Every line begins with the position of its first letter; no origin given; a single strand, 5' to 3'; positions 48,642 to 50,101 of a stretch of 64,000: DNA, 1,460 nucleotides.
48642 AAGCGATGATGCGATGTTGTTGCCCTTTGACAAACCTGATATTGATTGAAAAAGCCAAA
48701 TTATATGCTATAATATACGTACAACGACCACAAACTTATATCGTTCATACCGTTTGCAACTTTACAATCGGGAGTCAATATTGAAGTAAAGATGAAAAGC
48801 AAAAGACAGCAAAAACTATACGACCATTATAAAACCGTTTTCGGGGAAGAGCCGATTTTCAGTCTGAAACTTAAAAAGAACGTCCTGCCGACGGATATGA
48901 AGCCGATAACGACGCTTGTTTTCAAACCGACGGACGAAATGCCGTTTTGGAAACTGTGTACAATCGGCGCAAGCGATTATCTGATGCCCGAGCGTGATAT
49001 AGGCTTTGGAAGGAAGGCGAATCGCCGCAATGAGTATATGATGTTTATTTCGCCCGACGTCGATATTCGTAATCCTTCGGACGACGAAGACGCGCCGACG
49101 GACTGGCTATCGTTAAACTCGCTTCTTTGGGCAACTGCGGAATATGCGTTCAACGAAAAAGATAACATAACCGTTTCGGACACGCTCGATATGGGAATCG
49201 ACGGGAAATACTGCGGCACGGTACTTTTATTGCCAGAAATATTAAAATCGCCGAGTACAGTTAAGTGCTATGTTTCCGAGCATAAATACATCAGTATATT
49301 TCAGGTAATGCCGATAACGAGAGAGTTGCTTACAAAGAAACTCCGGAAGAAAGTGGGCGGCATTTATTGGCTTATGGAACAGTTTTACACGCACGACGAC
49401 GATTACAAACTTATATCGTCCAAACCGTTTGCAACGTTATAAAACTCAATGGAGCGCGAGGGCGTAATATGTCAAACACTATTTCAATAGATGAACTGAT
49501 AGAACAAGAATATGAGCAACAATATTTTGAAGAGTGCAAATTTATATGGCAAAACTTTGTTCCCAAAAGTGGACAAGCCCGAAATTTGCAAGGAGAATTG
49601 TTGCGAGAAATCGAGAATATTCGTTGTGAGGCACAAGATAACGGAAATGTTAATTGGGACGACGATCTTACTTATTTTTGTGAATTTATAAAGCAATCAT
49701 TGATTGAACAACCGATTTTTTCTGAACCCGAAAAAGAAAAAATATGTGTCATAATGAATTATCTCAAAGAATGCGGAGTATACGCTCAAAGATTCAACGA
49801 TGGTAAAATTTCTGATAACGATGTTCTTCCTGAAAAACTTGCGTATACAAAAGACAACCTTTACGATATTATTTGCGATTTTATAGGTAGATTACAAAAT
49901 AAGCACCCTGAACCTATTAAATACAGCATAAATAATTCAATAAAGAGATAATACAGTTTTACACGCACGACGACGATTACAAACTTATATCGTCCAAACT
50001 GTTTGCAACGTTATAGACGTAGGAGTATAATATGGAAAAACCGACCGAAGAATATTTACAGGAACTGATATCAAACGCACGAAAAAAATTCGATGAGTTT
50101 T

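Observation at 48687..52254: Array of immunity-like gene cassettes separated by a 62-nt direct repeat (orphan-immunity-island signature without toxin or recombinase)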

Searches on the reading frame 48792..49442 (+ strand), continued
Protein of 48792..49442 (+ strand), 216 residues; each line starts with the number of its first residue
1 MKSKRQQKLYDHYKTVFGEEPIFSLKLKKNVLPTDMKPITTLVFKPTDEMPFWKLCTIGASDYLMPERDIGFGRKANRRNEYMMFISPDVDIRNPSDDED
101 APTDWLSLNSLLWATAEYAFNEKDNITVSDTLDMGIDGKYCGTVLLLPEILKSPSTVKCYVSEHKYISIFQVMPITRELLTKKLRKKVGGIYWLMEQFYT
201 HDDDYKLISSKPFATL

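Call 78: search_protein_families(library=pfam, proteins=[L053:9849-13979:+, L053:14007-14555:+, L062:886-2556:+, L070:1048-1479:+, L070:1715-2083:+, L070:2208-4364:+, L096:4856-6817:+, L096:8418-9035:+], max_evalue=0.001)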
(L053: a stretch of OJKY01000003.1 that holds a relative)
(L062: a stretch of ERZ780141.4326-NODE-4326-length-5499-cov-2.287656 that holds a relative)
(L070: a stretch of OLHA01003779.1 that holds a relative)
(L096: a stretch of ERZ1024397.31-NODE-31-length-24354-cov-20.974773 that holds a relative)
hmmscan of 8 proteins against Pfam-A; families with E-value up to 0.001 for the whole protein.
L053:9849-13979:+ (1376 aa): 3 families
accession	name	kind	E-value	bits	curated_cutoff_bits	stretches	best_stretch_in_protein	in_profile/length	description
PF09479.16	Flg_new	-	4.5e-112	366.7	27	12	766-834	1-65/65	Listeria-Bacteroides repeat domain (List_Bact_rpt)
PF13306.12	LRR_5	-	2.3e-18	66.7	27.7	2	1145-1213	44-109/127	BspA type Leucine rich repeat region (6 copies)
PF18998.6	Flg_new_2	-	2.2e-10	40.8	23.6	0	852-908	12-72/73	Divergent InlB B-repeat domain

L053:14007-14555:+ (182 aa): 6 families
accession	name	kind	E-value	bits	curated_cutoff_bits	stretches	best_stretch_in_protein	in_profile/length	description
PF06962.18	rRNA_methylase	-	2.1e-43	148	22.7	1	45-179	1-136/137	Putative rRNA methylase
PF13847.12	Methyltransf_31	-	8.3e-07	29.2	27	1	17-143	3-114/145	Methyltransferase domain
PF01728.25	FtsJ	-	0.00011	22.6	24.1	1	14-138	18-144/181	FtsJ-like methyltransferase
PF13649.12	Methyltransf_25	-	0.00012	23.2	27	1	23-102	3-81/97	Methyltransferase domain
PF01795.25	Methyltransf_5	-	0.00065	19.7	27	0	7-96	9-101/309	MraW methylase family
PF01189.24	Methyltr_RsmB-F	-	0.00093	19.3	27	0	16-73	7-64/199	16S rRNA methyltransferase RsmB/F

L062:886-2556:+ (556 aa): 1 family
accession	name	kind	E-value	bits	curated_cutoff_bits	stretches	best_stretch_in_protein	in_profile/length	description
PF13485.12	Peptidase_MA_2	-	0.00018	21.8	32.4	1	484-525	125-167/201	Peptidase MA superfamily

L070:1048-1479:+ (143 aa): 0 families

L070:1715-2083:+ (122 aa): 0 families

L070:2208-4364:+ (718 aa): 4 families
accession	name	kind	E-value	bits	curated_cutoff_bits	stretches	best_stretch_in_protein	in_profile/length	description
PF00990.26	GGDEF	-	1.5e-26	93.5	23.8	1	206-349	3-159/161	Diguanylate cyclase, GGDEF domain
PF13487.12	HD_5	-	1.9e-23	83.5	27.2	1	563-690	38-160/170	HD domain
PF00072.30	Response_reg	-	3e-22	79.3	30.2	1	374-486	1-110/111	Response regulator receiver domain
PF01966.28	HD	-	2.6e-13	50.7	22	1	535-668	4-115/116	HD domain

L096:4856-6817:+ (653 aa): 7 families
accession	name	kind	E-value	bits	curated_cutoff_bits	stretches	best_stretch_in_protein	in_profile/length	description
PF00009.33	GTP_EFTU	-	1.3e-56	191.6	26.5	1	51-242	2-187/188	Elongation factor Tu GTP binding domain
PF21018.2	BipA_C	-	2e-46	156.7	23.8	1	532-640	1-109/110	TypA/BipA C-terminal domain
PF00679.30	EFG_C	-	5.3e-22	78.1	27.9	1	445-528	2-86/89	Elongation factor G C-terminus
PF03144.31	GTP_EFTU_D2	-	2.3e-06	28.4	30.3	1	266-338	1-73/73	Elongation factor Tu domain 2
PF01926.29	MMR_HSR1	-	2.5e-05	24.8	21.9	1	56-176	3-113/113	50S ribosome-binding GTPase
PF22042.2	EF-G_D2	-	5.8e-05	23.6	27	1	254-339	4-83/84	Elongation factor G domain 2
PF14492.12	EFG_III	-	0.00061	20.2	27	0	379-425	20-66/75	Elongation Factor G, domain III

L096:8418-9035:+ (205 aa): 0 families

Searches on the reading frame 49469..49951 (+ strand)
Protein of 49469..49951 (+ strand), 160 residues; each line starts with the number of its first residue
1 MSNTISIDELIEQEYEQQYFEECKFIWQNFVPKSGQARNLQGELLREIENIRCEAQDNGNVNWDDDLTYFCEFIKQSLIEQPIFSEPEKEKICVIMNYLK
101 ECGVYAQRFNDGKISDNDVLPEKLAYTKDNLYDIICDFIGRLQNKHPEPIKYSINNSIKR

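Call 5: search_protein_families(library=pfam, proteins=[window:49469-49951:+], max_evalue=0.1)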
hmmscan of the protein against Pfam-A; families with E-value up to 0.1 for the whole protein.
window:49469-49951:+ (160 aa): 0 families

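Call 10: search_protein_families(library=ncbifam, proteins=[window:49469-49951:+], max_evalue=0.1)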
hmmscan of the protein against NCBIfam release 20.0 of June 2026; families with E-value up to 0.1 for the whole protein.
window:49469-49951:+ (160 aa): 0 families

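Call 23: search_protein_families(library=padloc, proteins=[window:49469-49951:+], max_evalue=0.1)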
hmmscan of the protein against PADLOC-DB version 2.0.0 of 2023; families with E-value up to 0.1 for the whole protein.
window:49469-49951:+ (160 aa): 1 family
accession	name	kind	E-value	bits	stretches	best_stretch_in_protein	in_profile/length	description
PDLC02212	QatB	-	0.0068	14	1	54-151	96-194/248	-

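Call 40: find_homologous_proteins(query=window:49469-49948:+, max_evalue=0.001)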
Query window:49469-49948:+ (160 aa): 274 proteins with E <= 0.001 among 283 candidates; the best 120 are listed.
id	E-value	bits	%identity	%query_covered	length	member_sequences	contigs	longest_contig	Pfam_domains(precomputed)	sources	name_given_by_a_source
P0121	9.0e-103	359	99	100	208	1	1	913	-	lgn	-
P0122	3.4e-102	357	99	100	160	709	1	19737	-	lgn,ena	-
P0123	9.3e-97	339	94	99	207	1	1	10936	-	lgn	-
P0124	2.9e-88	312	99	88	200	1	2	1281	-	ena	-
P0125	6.2e-84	298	82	100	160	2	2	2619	-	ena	-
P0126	2.2e-79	283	78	100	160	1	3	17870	-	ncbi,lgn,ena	-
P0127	1.9e-78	280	77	100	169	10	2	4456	-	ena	-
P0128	3.4e-77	276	75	100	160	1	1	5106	-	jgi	-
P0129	2.3e-75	270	75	100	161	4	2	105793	-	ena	-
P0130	6.1e-75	269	74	100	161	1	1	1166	-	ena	-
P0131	9.7e-75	268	72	99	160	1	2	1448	-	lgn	-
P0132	3.9e-74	266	73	100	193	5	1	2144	-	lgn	-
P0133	4.2e-74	266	74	100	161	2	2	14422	-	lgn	-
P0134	9.6e-74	265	73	100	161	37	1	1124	-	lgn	-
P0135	1.0e-73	265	73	100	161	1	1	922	-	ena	-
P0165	2.8e-63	231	66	98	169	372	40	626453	-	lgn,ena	-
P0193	3.4e-62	227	61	99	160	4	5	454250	-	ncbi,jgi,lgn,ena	-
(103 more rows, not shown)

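Call 51: predict_structure(alignment_id=A2)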
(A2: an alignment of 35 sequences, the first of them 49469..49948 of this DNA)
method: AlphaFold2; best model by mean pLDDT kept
length: 160 residues; sequences in the alignment: 35
mean_pLDDT: 92.3   pTM: 0.88
mean pLDDT of the five models: 92.3, 91.4, 90.6, 90.4, 87.3
residues with pLDDT >= 90: 129; 70-90: 25; 50-70: 4; < 50: 2
segments of 3 or more residues with pLDDT < 50: none
pLDDT, mean of each block of 10 residues (from residue 1): 75 94 97 91 97 93 94 98 96 97 94 90 88 98 95 81
secondary structure, 60 per line:
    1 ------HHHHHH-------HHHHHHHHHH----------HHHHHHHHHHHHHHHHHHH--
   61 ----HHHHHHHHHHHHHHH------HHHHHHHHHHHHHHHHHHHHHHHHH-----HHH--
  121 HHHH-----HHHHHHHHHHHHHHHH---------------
elements in order: H7-12 H20-29 H40-58 H65-79 H86-110 H121-124 H130-145

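Call 56: fold_search(model_id=the predicted structure, library=pdb)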
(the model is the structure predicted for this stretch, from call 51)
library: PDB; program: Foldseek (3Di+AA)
matches with E <= 10: 146; with E <= 0.001: 0
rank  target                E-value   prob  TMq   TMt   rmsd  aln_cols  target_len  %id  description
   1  8gs1_D                9.0e-01  0.25  0.32  0.19  10.3       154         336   12  Crystal structure of AziU2-U3 complex from Streptomyces sahachiroi NRRL2485 (released 2023-09-06)
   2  8th8_K                9.9e-01  0.07  0.20  0.10  16.9       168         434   15  Linker domain of Nexin-dynein regulatory complex from Tetrahymena thermophila (released 2023-09-20)
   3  8dt0_A                1.5e+00  0.11  0.24  0.27  10.9       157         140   14  Scaffolding protein functional sites using deep learning (released 2022-08-10)
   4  4llc_A                1.6e+00  0.23  0.32  0.38   6.9       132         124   11  The crystal structure of R60E mutant of the histidine kinase (KinB) sensor domain from Pseudomonas aeruginosa PA01 (released 2013-08-07)
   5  8gs1_B                1.7e+00  0.16  0.32  0.19  10.2       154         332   11  Crystal structure of AziU2-U3 complex from Streptomyces sahachiroi NRRL2485 (released 2023-09-06)
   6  3h2u_C                1.9e+00  0.25  0.39  0.36   9.3       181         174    8  Human raver1 RRM1, RRM2, and RRM3 domains in complex with human vinculin tail domain Vt (released 2009-07-28)
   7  6xz3                  2.0e+00  0.30  0.34  0.41   6.0       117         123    9  Crystal structure of TLNRD1 4-helix bundle (released 2020-05-27)
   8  2prr_A                2.0e+00  0.06  0.19  0.17  13.3       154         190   13  Crystal structure of alkylhydroperoxidase AhpD core: uncharacterized peroxidase-related protein (YP_296737.1) from Ral (released 2007-05-29)
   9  6u63_B                2.3e+00  0.06  0.19  0.20  13.0       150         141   11  Mcl-1 bound to compound 17 (released 2020-03-04)
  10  1pv3_MODEL_1_A        2.4e+00  0.15  0.34  0.36   8.5       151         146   11  NMR Solution Structure of the Avian FAT-domain of Focal Adhesion Kinase (released 2004-05-25)
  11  7wuw_C                2.6e+00  0.12  0.31  0.19  11.5       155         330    9  Crystal structure of AziU3/U2 from Streptomyces sahachiroi (released 2022-09-07)
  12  8dt0_B                2.6e+00  0.08  0.24  0.26  11.1       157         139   13  Scaffolding protein functional sites using deep learning (released 2022-08-10)
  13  6u65_C                2.6e+00  0.06  0.20  0.21  13.8       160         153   12  Mcl-1 bound to compound 19 (released 2020-03-04)
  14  1yjg_D                2.8e+00  0.14  0.35  0.35  10.0       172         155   12  Variable Small Protein 1 of Borrelia turicatae (VspA or Vsp1) (released 2006-01-24)
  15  1yjg_A                2.8e+00  0.11  0.28  0.28   7.9       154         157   14  Variable Small Protein 1 of Borrelia turicatae (VspA or Vsp1) (released 2006-01-24)
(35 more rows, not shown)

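Call 58: find_encoding_contigs(protein=P0193, flank=7000, max_places=3)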
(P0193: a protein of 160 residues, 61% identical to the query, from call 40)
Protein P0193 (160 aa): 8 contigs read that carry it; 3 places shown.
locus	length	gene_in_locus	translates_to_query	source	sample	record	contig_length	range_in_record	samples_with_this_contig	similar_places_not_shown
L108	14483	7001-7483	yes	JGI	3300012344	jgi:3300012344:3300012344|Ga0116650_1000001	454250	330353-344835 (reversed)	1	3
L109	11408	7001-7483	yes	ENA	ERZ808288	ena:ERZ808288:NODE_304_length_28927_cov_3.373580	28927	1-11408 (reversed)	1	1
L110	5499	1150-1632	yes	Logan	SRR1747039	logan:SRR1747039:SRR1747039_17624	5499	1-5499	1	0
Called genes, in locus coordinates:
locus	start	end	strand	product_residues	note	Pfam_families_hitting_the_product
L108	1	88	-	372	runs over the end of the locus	PF02073:Peptidase_M29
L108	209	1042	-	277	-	-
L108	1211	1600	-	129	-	PF05154:TM2, PF09851:SHOCT (weak)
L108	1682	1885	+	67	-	PF13560:HTH_31 (weak), PF12844:HTH_19, PF01381:HTH_3, PF13443:HTH_26 (weak)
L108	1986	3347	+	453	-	PF02127:Peptidase_M18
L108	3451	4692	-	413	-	PF02127:Peptidase_M18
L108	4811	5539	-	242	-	-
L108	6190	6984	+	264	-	PF05076:SUFU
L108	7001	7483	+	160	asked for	-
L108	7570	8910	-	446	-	PF01554:MatE, PF03023:MurJ (weak)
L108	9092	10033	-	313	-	PF01381:HTH_3, PF07022:Phage_CI_repr (weak), PF08279:HTH_11 (faint), PF12844:HTH_19, PF13443:HTH_26, PF13560:HTH_31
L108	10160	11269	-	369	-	PF01128:IspD, PF02542:YgbB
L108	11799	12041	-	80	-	PF01479:S4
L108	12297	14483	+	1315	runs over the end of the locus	PF04563:RNA_pol_Rpb2_1, PF04561:RNA_pol_Rpb2_2, PF04565:RNA_pol_Rpb2_3, PF10385:RNA_pol_Rpb2_45, PF00562:RNA_pol_Rpb2_6, PF04560:RNA_pol_Rpb2_7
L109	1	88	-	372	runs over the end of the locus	PF02073:Peptidase_M29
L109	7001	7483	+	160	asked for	-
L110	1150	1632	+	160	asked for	-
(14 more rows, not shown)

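Call 59: find_encoding_contigs(protein=P0165, flank=7000, max_places=4)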
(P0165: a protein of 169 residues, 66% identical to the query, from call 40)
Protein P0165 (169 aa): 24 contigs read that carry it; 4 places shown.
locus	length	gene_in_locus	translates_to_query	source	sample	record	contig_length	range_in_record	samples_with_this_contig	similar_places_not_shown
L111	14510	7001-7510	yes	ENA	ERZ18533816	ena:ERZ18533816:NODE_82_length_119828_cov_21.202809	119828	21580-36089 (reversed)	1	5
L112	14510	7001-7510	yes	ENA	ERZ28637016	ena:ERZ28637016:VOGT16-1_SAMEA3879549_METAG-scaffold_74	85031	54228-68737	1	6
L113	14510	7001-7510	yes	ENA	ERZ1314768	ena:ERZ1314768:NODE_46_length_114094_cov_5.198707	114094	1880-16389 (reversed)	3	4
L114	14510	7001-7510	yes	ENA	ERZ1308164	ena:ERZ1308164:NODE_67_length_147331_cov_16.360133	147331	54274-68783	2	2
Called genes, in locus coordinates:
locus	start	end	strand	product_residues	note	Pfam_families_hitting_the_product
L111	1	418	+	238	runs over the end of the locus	PF22935:RM44_endonuclase (weak), PF14622:Ribonucleas_3_3, PF00636:Ribonuclease_3, PF00035:dsrm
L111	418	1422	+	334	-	PF04055:Radical_SAM, PF16199:Radical_SAM_C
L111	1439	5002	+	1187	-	PF02463:SMC_N, PF13304:AAA_21 (weak), PF13476:AAA_23, PF06470:SMC_hinge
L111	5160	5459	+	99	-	PF00583:Acetyltransf_1, PF08445:FR47, PF13508:Acetyltransf_7, PF13673:Acetyltransf_10, PF14542:Acetyltransf_CG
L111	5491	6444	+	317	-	PF02558:ApbA, PF08546:ApbA_C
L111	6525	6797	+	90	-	PF01374:Glyco_hydro_46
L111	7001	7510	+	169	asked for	-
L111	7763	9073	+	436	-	PF02881:SRP54_N, PF06414:Zeta_toxin (weak), PF13401:AAA_22 (weak), PF13604:AAA_30 (weak), PF00448:SRP54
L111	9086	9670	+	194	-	PF01725:Ham1p_like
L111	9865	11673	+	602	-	PF00009:GTP_EFTU, PF03144:GTP_EFTU_D2 (weak), PF00679:EFG_C, PF06421:LepA_C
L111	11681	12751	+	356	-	PF04055:Radical_SAM, PF06969:HemN_C (faint)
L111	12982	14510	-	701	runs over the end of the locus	PF12437:GSIII_N, PF00120:Gln-synt_C, PF18318:Gln-synt_C-ter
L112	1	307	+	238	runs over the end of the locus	PF22935:RM44_endonuclase (weak), PF14622:Ribonucleas_3_3, PF00636:Ribonuclease_3, PF00035:dsrm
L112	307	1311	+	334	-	PF04055:Radical_SAM, PF16199:Radical_SAM_C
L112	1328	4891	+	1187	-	PF02463:SMC_N, PF13304:AAA_21 (weak), PF13476:AAA_23, PF06470:SMC_hinge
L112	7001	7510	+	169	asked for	-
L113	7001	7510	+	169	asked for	-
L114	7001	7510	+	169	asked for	-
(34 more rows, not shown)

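Call 75: search_protein_families(library=phrogs, proteins=[window:49469-49951:+], max_evalue=0.01)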
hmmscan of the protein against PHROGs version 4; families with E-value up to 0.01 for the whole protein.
window:49469-49951:+ (160 aa): 0 families

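Call 83: search_solved_structures(query=A2, max_evalue=1)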
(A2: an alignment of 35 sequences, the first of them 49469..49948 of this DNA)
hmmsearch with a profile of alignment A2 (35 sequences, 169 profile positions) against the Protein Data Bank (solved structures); distinct sequences matched with E-value up to 1: 1.
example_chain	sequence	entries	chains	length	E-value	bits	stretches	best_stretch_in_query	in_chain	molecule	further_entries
1vf6_A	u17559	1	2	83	0.28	14.1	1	53-123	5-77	PALS1-associated tight junction protein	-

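Call 85: fold_search(model_id=the predicted structure, library=viral)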
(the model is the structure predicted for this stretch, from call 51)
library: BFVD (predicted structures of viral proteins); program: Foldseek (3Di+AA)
matches with E <= 10: 320; with E <= 0.001: 0
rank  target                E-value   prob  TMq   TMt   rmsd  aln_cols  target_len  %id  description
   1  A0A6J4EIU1            8.8e-02  0.99  0.47  0.49   8.0       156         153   17  (no name in the UniProt tables at hand)
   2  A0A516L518            1.2e-01  0.96  0.44  0.45   7.1       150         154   17  (no name in the UniProt tables at hand)
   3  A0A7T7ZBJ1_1          7.1e-01  0.28  0.36  0.11  16.0       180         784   16  (no name in the UniProt tables at hand)
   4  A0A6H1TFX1            7.1e-01  0.16  0.19  0.14  11.0       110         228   11  (no name in the UniProt tables at hand)
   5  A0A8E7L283            7.1e-01  0.08  0.17  0.06  17.6       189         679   12  (no name in the UniProt tables at hand)
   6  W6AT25                8.3e-01  0.18  0.26  0.32   7.3       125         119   14  Uncharacterized protein [Enterobacter phage PG7]
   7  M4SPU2                8.3e-01  0.16  0.29  0.24  15.3       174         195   11  Nucleoside triphosphate pyrophosphohydrolase [Cellulophaga phage phiST]
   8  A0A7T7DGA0            9.6e-01  0.28  0.32  0.23   7.0       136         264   12  (no name in the UniProt tables at hand)
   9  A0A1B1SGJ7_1          9.6e-01  0.18  0.30  0.08  11.8       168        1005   12  (no name in the UniProt tables at hand)
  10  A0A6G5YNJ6            1.1e+00  0.33  0.30  0.37   8.2       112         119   13  (no name in the UniProt tables at hand)
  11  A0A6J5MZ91            1.1e+00  0.06  0.15  0.14  16.9       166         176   14  Uncharacterized protein [uncultured Caudovirales phage]
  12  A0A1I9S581            1.1e+00  0.13  0.27  0.06  18.4       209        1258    9  (no name in the UniProt tables at hand)
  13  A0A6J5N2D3            1.1e+00  0.08  0.19  0.21  16.5       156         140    8  Uncharacterized protein [uncultured Caudovirales phage]
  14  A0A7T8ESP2            1.3e+00  0.44  0.34  0.08   6.8       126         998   17  (no name in the UniProt tables at hand)
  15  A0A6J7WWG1            1.3e+00  0.23  0.32  0.12  10.1       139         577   10  Uncharacterized protein [uncultured Caudovirales phage]
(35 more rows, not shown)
